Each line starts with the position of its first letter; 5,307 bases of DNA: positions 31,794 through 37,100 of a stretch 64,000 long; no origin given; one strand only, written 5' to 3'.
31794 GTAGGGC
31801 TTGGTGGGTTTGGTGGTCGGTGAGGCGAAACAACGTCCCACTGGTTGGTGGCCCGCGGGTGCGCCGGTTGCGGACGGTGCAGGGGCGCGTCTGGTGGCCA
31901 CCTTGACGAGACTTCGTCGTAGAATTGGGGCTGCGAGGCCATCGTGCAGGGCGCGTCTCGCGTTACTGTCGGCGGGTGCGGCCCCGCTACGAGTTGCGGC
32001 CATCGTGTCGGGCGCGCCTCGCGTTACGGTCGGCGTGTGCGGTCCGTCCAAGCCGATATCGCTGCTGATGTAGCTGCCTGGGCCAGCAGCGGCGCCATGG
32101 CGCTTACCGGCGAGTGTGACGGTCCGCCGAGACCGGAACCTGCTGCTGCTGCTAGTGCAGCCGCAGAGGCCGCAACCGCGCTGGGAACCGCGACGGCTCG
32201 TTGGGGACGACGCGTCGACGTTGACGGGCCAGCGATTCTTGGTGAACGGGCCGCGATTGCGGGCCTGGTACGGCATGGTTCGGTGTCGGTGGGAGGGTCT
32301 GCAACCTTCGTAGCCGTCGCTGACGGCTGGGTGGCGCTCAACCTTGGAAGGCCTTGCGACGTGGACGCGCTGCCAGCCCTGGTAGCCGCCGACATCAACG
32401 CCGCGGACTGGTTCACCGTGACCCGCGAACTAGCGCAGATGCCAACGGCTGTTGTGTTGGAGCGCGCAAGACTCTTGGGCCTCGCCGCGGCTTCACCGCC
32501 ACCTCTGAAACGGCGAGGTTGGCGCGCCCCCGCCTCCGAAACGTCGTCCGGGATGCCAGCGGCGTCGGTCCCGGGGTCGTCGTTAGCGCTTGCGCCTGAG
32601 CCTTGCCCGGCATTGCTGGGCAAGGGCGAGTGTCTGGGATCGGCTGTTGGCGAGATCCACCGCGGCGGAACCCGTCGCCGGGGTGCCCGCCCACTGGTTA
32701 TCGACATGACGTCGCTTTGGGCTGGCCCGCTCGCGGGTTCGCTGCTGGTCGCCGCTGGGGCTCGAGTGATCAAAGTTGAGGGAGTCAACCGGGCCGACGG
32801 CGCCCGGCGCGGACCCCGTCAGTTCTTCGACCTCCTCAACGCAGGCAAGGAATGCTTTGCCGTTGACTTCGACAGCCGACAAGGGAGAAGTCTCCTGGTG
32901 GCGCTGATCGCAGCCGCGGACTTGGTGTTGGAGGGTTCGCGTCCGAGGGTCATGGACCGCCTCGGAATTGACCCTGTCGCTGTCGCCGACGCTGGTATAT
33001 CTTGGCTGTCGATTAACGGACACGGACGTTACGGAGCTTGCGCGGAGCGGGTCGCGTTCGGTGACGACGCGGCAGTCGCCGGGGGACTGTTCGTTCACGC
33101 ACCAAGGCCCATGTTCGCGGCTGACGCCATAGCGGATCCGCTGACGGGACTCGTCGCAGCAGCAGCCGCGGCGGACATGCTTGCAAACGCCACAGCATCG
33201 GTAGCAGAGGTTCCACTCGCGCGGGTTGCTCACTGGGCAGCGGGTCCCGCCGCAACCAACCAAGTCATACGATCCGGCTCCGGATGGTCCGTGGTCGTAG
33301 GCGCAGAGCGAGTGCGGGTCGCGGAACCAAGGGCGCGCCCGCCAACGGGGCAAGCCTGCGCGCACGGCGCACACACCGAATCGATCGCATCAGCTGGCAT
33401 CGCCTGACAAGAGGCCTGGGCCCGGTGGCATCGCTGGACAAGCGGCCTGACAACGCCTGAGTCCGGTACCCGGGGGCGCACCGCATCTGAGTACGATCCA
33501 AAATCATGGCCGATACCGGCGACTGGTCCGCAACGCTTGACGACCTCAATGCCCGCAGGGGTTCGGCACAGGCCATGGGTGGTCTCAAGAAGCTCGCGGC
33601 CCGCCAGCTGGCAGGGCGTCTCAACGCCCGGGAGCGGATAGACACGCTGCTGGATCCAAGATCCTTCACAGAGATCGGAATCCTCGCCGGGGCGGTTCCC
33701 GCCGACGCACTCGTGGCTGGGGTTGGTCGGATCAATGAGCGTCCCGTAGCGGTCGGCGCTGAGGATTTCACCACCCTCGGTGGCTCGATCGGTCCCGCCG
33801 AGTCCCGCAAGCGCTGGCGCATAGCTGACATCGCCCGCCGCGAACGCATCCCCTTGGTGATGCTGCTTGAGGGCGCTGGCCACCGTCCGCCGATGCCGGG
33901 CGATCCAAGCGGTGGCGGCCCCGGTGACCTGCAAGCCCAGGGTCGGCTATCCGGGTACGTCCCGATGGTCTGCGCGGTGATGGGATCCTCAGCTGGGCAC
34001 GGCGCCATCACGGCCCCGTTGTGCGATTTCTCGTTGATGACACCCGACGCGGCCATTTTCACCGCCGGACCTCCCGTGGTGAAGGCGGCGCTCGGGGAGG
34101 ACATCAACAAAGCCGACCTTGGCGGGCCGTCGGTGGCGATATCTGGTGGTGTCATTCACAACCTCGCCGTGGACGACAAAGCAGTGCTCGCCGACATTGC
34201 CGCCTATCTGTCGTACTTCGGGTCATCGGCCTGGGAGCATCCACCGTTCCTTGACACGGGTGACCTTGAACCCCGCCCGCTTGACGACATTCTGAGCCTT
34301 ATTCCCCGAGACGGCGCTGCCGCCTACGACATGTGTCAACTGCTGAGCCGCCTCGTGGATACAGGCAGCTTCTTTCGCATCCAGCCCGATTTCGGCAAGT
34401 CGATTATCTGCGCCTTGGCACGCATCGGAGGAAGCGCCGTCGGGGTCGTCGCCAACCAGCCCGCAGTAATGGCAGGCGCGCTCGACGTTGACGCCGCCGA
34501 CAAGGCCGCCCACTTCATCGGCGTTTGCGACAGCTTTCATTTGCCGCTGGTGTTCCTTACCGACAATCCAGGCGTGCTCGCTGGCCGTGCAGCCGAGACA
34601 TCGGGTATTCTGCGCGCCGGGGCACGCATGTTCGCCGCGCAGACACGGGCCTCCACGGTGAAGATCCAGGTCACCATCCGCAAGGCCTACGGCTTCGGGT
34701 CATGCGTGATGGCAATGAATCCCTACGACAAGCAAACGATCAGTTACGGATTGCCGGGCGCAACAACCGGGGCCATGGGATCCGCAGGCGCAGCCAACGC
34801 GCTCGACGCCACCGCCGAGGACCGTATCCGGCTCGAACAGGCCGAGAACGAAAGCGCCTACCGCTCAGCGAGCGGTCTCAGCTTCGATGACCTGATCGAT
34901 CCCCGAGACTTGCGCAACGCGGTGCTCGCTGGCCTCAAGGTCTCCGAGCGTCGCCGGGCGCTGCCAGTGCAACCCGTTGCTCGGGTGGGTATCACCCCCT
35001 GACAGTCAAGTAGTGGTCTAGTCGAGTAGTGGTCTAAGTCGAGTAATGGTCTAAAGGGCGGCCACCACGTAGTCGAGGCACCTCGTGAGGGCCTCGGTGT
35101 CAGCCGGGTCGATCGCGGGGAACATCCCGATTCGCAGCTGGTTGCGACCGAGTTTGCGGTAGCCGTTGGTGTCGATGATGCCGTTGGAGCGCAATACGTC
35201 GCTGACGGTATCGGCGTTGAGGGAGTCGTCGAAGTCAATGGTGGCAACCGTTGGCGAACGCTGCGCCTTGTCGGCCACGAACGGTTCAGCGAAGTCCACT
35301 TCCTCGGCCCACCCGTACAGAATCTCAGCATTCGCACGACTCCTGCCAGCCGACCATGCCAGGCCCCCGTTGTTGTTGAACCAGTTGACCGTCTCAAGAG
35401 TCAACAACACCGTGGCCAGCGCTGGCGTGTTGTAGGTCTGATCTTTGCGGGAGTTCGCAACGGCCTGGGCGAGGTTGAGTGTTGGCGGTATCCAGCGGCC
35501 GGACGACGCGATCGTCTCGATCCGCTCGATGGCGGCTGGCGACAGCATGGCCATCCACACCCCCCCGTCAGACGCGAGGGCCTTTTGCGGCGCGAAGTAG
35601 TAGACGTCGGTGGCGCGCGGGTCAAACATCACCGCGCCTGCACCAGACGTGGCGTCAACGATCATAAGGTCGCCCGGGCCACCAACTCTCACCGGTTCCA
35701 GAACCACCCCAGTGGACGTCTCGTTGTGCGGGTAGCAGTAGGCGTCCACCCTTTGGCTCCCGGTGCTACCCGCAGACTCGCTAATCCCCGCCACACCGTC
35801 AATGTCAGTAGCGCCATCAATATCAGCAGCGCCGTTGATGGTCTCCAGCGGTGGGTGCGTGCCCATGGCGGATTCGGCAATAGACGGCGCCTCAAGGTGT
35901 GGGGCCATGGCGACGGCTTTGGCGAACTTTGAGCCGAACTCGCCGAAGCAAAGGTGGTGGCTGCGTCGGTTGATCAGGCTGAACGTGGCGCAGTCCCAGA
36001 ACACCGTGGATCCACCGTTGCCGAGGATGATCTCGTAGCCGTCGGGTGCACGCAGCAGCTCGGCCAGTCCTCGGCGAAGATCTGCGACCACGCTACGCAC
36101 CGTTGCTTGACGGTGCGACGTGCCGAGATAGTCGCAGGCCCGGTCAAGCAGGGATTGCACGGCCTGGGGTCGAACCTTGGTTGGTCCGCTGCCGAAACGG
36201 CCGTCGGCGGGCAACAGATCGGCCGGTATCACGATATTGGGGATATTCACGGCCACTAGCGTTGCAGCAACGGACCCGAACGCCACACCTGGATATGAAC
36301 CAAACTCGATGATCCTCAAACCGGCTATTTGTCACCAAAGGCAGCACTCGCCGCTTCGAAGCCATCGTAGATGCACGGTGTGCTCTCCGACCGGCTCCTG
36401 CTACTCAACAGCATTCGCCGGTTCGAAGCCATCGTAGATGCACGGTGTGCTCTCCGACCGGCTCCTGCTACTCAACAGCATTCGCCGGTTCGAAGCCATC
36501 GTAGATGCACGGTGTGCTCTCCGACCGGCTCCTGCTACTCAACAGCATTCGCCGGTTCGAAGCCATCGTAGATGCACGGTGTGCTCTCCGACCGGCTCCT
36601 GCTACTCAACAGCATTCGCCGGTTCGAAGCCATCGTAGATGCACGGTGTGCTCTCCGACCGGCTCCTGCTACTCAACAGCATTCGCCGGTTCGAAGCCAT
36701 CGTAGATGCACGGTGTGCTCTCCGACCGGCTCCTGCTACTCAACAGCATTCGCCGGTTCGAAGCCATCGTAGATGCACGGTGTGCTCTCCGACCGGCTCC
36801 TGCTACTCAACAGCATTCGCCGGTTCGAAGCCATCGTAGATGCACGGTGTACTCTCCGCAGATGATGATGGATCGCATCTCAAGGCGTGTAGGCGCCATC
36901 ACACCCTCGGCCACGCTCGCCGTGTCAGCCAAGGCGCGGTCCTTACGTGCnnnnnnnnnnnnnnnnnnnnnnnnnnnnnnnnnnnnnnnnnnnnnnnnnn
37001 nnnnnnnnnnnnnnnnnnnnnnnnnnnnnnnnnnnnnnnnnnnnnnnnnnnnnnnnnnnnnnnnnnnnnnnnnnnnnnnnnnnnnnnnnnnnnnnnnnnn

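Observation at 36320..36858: Near-perfect 67-bp x7 (+1 diverged) minisatellite fills the whole serC-aspC divergent promoter region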

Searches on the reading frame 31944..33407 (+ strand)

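Call 9: search_protein_families(library=ncbifam, proteins=[window:31944-33407:+])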
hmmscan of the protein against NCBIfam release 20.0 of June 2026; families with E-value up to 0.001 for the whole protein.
window:31944-33407:+ (487 aa): 6 families
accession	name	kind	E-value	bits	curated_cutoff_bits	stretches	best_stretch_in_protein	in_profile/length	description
NF003809.0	PRK05398.1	subfamily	2e-14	53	442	1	252-409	10-180/416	formyl-CoA transferase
NF008511.0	PRK11430.1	equivalog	5.7e-14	52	522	1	251-372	14-143/381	CoA:oxalate CoA-transferase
NF052585.1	SucGlutTfsCaiB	equivalog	2.5e-12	46.1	750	1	252-416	13-196/394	succinate--glutarate CoA-transferase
TIGR03253.1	oxalate_frc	equivalog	8.9e-12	44.4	504.2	1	252-405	9-175/416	formyl-CoA transferase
NF041294.1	Scnl_mescCoAtase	equivalog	1.1e-08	34.7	700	1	252-345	9-112/381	succinyl-CoA:mesaconate CoA-transferase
NF002914.1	PRK03525.1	equivalog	2e-06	27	413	1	260-415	23-184/400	L-carnitine CoA-transferase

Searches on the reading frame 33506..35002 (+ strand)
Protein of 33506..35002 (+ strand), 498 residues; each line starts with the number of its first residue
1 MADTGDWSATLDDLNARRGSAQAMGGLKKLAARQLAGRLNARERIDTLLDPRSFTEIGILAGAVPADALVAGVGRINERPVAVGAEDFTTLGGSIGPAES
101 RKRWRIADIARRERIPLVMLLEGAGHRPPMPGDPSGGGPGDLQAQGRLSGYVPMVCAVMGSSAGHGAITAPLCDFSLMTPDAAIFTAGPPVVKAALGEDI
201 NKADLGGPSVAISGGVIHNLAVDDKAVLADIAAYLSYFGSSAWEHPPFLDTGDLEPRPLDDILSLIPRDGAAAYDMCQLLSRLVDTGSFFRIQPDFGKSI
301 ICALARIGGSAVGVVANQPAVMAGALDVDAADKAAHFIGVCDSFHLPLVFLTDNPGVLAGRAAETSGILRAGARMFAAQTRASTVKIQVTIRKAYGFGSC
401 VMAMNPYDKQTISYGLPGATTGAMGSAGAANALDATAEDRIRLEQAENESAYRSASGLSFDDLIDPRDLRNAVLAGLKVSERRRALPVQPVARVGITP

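Call 9: search_protein_families(library=ncbifam, proteins=[window:33506-35002:+])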
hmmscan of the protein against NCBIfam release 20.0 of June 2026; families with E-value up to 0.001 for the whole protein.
window:33506-35002:+ (498 aa): 7 families
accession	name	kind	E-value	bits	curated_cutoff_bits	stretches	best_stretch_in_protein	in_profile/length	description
TIGR01117.1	mmdA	subfamily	1.4e-91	307.8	998.8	1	11-485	3-500/512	methylmalonyl-CoA decarboxylase subunit alpha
TIGR00515.1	accD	equivalog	5.6e-11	42.3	317.45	1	66-127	107-168/285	acetyl-CoA carboxylase, carboxyltransferase subunit beta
NF041504.1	AccA_sub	subfamily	6.8e-11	42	300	2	66-204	38-185/257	carboxyltransferase subunit alpha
NF004344.0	PRK05724.1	equivalog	1.1e-09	38.1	357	1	67-225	96-263/319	acetyl-CoA carboxylase carboxyltransferase subunit alpha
TIGR00513.1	accA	equivalog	1.8e-09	37.5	319.3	1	66-225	95-263/321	acetyl-CoA carboxylase carboxyl transferase subunit alpha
TIGR03133.1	malonate_beta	equivalog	1.2e-06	28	278.15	0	39-125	6-110/274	biotin-independent malonate decarboxylase subunit beta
NF005530.0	PRK07189.1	equivalog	2.8e-06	26.6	228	1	39-198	16-195/303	biotin-independent malonate decarboxylase subunit beta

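Call 17: find_encoding_contigs(protein=window:33506-34999:+, flank=6000, max_places=10)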
Protein window:33506-34999:+ (498 aa): 1 contig read that carries it; 1 place shown.
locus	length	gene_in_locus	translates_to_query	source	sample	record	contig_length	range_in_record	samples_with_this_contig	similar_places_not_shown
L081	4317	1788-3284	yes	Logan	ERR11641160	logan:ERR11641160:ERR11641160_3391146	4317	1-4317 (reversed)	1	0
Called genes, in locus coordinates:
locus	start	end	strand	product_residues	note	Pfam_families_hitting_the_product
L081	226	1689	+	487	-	PF02515:CoA_transf_3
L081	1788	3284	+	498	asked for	PF03255:ACCA (faint), PF01039:Carboxyl_trans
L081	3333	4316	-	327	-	?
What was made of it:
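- On Bacterial minisatellite / VNTR: The Logan contig L081 ends before the array (call 17).
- The only independent contig (Logan ERR11641160, L081) stops inside serC, before the array (call 17).
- Tried and rejected: The accD-like neighbour gave one short Logan contig that stops inside serC (call 17).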

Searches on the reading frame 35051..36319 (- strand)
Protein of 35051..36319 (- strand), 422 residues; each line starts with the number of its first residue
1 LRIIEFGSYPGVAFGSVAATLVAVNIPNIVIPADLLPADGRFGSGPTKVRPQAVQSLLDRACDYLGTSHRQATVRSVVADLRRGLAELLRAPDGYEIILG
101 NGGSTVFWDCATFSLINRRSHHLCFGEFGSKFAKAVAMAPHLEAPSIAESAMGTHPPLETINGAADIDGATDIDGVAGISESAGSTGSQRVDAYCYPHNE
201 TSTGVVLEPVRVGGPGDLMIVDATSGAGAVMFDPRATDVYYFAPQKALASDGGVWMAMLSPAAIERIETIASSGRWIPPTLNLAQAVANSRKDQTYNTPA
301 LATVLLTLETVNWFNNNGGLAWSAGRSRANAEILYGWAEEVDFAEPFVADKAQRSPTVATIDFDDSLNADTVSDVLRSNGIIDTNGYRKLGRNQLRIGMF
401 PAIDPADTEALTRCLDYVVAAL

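Call 9: search_protein_families(library=ncbifam, proteins=[window:35051-36319:-])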
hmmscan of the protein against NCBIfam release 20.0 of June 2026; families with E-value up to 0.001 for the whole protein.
window:35051-36319:- (422 aa): 10 families
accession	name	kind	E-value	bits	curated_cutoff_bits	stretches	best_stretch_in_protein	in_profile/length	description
TIGR01366.1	serC_3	equivalog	2.2e-147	491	401.65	2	185-420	123-359/361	phosphoserine transaminase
NF002841.0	PRK03080.1-2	equivalog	8.5e-34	117.2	477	2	198-419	144-380/389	phosphoserine transaminase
TIGR01365.1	serC_2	equivalog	2.4e-21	76.3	448.2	2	218-420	157-372/374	phosphoserine transaminase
NF003764.0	PRK05355.1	equivalog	2.4e-20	72.8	253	1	65-416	37-350/357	3-phosphoserine/phosphohydroxythreonine transaminase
TIGR01364.1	serC_1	equivalog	5.4e-18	65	443.6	1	42-415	4-351/358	phosphoserine transaminase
NF009112.0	PRK12462.1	equivalog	9.1e-15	54.3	563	1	52-413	26-355/365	phosphoserine transaminase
TIGR03301.1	PhnW-AepZ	equivalog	1e-08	35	360.8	1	189-414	124-350/355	2-aminoethylphosphonate aminotransferase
NF010006.0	PRK13479.1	equivalog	7.9e-06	25.2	296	1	75-416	36-358/369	2-aminoethylphosphonate--pyruvate transaminase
NF046070.1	PyrdoxPyrvTramin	equivalog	9.8e-05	21.3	600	1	215-405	159-350/369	pyridoxamine--pyruvate transaminase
NF045640.1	AspGlyoxATaseBhcA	equivalog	0.0004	19.4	650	0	51-371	12-315/395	L-aspartate--glyoxylate aminotransferase BhcA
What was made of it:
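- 35051..36250 (-): serC (phosphoserine transaminase) coding sequence with the corrected start at GTG 36250-36248. NCBIfam TIGR01366 serC_3, E 2e-147 (call 9).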

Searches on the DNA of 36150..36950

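Call 15: search_rna_families(source=window, start=36150, end=36950, threshold=evalue, max_evalue=10)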
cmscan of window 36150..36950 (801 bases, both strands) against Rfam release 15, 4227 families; matches with E-value up to 10: 8.
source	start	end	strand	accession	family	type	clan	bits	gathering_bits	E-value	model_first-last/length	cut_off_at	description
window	36380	36435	-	RF01944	mir-2518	Gene; miRNA;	-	15.2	61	6.1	1-67/67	no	mir-2518 microRNA precursor family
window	36447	36502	-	RF01944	mir-2518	Gene; miRNA;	-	15.2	61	6.1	1-67/67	no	mir-2518 microRNA precursor family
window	36514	36569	-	RF01944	mir-2518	Gene; miRNA;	-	15.2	61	6.1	1-67/67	no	mir-2518 microRNA precursor family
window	36581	36636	-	RF01944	mir-2518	Gene; miRNA;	-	15.2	61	6.1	1-67/67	no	mir-2518 microRNA precursor family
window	36648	36703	-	RF01944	mir-2518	Gene; miRNA;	-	15.2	61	6.1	1-67/67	no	mir-2518 microRNA precursor family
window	36715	36770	-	RF01944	mir-2518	Gene; miRNA;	-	15.2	61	6.1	1-67/67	no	mir-2518 microRNA precursor family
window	36782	36837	-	RF01944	mir-2518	Gene; miRNA;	-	15.2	61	6.1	1-67/67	no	mir-2518 microRNA precursor family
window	36858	36881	+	RF01152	sR1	Gene; snRNA; snoRNA; CD-box;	-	11.1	45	3.8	1-57/57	no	Small nucleolar RNA sR1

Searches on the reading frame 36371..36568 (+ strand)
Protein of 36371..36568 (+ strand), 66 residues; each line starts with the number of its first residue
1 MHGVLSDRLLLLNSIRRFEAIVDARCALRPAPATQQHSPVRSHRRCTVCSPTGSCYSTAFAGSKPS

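Call 53: search_protein_families(library=pfam, proteins=[window:36371-36568:+], max_evalue=1)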
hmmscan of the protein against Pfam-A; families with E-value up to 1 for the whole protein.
window:36371-36568:+ (66 aa): 1 family
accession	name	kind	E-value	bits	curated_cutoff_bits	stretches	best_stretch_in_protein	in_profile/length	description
PF00253.27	Ribosomal_S14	-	0.13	12.4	27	1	36-56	8-28/54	Ribosomal protein S14p/S29e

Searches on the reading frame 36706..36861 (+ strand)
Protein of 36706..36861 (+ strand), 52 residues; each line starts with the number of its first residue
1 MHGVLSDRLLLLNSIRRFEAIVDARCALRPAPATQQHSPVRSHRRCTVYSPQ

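Call 53: search_protein_families(library=pfam, proteins=[window:36706-36861:+], max_evalue=1)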
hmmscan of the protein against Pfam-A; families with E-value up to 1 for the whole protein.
window:36706-36861:+ (52 aa): 1 family
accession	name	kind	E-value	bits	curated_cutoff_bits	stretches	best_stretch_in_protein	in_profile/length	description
PF03951.24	Gln-synt_N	-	0.22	11.6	33.4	1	14-48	41-79/82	Glutamine synthetase, beta-Grasp domain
